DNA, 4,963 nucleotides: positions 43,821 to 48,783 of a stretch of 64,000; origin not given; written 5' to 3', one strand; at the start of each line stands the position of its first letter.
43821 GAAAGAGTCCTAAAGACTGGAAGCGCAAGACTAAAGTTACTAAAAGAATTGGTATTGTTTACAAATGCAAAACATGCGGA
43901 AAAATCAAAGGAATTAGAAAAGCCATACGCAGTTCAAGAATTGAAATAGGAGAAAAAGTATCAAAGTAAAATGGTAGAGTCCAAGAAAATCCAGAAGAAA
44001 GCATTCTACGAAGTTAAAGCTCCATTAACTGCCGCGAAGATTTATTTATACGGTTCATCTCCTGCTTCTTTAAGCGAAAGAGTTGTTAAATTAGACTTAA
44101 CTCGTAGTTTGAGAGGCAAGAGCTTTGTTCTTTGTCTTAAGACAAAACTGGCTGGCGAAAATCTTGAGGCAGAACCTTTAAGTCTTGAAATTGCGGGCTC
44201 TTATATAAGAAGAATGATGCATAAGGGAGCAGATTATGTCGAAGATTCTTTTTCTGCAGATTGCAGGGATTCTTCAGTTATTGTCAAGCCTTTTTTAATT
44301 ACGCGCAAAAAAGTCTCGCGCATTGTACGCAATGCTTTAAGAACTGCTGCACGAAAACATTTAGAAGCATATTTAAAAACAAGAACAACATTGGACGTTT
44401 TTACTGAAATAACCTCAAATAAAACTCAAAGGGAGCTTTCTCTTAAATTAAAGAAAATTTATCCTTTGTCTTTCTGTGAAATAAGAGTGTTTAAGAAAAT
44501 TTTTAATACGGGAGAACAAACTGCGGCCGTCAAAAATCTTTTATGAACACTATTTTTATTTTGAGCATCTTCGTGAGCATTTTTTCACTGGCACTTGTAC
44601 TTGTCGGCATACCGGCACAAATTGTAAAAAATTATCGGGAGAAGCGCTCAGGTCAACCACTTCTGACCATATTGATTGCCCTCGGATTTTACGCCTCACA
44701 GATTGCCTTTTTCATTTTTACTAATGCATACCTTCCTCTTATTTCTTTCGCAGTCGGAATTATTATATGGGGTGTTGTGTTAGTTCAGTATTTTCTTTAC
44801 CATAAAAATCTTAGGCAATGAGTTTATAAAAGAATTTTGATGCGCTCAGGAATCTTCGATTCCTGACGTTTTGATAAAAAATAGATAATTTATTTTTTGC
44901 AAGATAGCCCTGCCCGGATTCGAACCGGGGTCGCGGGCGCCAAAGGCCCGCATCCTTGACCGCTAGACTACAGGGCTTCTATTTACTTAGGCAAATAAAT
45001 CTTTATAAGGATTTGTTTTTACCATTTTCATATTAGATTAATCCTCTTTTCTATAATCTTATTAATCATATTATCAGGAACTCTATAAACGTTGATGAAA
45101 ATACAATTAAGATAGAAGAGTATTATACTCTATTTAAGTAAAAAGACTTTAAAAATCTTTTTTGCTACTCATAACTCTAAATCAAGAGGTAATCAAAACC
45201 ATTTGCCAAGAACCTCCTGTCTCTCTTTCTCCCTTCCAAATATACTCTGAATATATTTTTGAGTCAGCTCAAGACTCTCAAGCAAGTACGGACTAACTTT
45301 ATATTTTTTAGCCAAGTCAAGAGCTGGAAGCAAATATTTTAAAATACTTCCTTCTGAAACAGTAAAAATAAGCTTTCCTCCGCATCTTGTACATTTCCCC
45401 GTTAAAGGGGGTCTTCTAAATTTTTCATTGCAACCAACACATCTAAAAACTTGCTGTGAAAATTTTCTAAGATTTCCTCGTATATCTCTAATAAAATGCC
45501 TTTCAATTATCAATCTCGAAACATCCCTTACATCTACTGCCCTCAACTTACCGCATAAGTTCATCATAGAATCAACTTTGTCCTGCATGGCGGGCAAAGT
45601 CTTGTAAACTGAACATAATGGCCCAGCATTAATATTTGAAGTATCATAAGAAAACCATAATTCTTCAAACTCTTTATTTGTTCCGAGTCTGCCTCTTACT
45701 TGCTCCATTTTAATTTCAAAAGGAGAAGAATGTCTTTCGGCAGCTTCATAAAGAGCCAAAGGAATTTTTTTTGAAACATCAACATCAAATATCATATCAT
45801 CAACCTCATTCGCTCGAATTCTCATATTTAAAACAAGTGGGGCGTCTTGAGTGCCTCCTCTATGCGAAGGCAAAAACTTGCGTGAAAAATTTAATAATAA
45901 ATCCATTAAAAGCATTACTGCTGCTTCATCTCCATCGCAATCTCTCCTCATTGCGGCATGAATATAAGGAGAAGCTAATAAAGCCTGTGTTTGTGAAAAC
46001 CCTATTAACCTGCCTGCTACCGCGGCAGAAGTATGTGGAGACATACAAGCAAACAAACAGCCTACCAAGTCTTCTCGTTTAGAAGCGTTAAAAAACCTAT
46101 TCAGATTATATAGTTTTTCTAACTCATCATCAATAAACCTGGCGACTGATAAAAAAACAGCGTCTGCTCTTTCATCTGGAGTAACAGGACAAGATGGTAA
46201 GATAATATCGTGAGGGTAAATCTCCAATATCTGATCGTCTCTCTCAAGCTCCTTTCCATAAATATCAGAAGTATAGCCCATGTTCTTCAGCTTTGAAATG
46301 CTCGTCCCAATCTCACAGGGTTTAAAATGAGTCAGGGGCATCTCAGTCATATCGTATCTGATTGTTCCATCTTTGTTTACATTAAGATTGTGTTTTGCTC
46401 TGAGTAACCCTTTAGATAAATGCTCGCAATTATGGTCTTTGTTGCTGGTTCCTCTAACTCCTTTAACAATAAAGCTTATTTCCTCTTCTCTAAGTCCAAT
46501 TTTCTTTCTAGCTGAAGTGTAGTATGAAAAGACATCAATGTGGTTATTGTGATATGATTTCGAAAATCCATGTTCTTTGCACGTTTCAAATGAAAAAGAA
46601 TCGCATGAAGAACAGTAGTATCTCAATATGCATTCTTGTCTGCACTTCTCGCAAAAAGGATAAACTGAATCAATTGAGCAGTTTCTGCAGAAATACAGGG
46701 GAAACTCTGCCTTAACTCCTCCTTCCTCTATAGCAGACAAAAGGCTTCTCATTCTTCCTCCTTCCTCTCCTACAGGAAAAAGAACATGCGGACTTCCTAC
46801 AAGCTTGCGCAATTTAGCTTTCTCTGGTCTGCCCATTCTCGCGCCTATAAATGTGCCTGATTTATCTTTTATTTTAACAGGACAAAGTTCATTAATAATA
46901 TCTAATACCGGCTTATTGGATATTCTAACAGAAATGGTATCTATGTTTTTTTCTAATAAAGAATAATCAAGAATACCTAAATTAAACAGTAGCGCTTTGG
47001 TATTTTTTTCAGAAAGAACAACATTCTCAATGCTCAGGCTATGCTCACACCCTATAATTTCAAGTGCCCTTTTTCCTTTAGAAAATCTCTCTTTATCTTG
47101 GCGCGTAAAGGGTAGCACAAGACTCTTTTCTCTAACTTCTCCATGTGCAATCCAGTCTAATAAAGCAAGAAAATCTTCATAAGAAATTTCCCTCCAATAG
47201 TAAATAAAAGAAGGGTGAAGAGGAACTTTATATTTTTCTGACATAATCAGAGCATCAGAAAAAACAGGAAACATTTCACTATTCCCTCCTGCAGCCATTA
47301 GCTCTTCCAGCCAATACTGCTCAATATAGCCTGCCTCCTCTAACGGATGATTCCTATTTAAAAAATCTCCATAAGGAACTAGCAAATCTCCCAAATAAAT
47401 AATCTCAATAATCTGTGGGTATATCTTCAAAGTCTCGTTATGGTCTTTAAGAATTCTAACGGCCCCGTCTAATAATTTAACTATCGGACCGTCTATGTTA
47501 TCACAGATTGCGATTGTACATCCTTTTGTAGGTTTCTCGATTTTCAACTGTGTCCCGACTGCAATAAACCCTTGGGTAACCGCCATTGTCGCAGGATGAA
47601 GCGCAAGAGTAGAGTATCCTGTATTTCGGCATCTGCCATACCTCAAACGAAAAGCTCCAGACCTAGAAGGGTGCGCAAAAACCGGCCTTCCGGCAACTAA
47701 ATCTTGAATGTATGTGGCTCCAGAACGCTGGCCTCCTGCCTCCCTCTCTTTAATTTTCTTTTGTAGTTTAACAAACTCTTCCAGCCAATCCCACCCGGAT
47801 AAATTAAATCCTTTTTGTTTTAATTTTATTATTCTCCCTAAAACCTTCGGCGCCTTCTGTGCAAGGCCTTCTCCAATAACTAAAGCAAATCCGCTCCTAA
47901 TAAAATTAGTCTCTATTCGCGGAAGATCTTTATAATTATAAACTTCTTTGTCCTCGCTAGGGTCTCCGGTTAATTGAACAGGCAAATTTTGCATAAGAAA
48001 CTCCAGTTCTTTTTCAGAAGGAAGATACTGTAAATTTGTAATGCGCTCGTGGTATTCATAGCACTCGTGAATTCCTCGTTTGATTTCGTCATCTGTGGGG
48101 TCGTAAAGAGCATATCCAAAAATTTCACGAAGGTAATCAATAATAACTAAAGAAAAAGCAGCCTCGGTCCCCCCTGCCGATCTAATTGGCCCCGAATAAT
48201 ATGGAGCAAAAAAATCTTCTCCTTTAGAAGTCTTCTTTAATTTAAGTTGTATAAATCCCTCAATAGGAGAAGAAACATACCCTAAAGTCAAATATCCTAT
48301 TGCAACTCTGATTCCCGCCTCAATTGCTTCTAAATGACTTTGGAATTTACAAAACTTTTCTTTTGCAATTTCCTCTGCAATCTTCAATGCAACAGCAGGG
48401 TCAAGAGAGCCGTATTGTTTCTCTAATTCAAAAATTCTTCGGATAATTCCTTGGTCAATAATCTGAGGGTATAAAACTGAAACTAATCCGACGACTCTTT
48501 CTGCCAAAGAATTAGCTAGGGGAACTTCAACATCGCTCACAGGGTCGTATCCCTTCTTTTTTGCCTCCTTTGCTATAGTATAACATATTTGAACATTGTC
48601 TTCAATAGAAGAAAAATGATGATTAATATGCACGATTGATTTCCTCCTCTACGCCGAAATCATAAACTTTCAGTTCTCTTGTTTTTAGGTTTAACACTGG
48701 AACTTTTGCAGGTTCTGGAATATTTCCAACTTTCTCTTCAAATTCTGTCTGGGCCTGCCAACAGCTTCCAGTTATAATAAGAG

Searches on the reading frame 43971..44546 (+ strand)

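Call 4: search_protein_families(library=pfam, proteins=[window:43971-44546:+])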
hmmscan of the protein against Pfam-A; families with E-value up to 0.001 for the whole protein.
window:43971-44546:+ (191 aa): 1 family
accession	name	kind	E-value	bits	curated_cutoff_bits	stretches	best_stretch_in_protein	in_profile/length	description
PF01015.23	Ribosomal_S3Ae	-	5e-14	52.7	29.3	1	6-175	9-186/191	Ribosomal S3Ae family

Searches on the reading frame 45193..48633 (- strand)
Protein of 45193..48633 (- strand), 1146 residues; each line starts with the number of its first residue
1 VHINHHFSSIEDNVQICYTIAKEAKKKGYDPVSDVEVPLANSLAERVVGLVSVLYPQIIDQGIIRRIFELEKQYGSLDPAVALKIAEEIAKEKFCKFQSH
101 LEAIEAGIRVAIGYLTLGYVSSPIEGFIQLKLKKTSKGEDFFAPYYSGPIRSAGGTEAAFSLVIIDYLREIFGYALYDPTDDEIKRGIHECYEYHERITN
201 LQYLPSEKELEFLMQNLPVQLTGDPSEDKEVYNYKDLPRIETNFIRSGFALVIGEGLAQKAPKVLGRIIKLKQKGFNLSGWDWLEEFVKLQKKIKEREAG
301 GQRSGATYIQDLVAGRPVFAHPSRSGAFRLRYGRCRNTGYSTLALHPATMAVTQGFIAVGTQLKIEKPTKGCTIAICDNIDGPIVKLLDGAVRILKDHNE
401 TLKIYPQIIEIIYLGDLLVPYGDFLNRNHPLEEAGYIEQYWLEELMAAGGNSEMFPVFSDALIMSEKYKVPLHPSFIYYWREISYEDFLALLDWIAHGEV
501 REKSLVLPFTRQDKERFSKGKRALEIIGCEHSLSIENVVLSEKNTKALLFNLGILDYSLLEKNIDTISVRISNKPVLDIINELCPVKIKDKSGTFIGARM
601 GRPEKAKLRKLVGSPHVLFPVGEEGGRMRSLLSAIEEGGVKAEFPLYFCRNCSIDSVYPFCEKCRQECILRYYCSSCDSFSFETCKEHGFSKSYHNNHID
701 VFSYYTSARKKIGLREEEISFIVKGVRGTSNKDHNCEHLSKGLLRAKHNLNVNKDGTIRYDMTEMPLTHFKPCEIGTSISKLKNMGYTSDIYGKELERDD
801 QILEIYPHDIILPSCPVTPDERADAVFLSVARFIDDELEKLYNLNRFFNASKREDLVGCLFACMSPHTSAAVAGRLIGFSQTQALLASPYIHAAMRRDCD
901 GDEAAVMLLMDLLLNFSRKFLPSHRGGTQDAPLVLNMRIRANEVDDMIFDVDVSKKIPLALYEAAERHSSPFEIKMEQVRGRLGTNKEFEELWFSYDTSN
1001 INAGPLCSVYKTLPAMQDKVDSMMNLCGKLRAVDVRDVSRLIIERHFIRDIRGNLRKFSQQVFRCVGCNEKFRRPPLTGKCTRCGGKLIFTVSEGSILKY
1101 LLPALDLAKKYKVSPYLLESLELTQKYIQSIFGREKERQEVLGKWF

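Call 4: search_protein_families(library=pfam, proteins=[window:45193-48633:-])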
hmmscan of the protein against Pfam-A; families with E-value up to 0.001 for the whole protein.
window:45193-48633:- (1146 aa): 3 families
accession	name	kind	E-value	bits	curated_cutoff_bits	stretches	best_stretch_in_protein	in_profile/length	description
PF24846.1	PolC_DP2_cat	-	1e-109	366.6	24.3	1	722-1019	7-299/299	DNA polymerase II large subunit DP2, catalytic domain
PF24844.1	PolC_DP2_central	-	1.4e-109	366.9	24.3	1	305-678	11-367/372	DNA polymerase II large subunit DP2, central domain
PF03833.19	PolC_DP2_N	-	1.9e-76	257.2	24.3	1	6-289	2-270/271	DNA polymerase II large subunit DP2, N-terminal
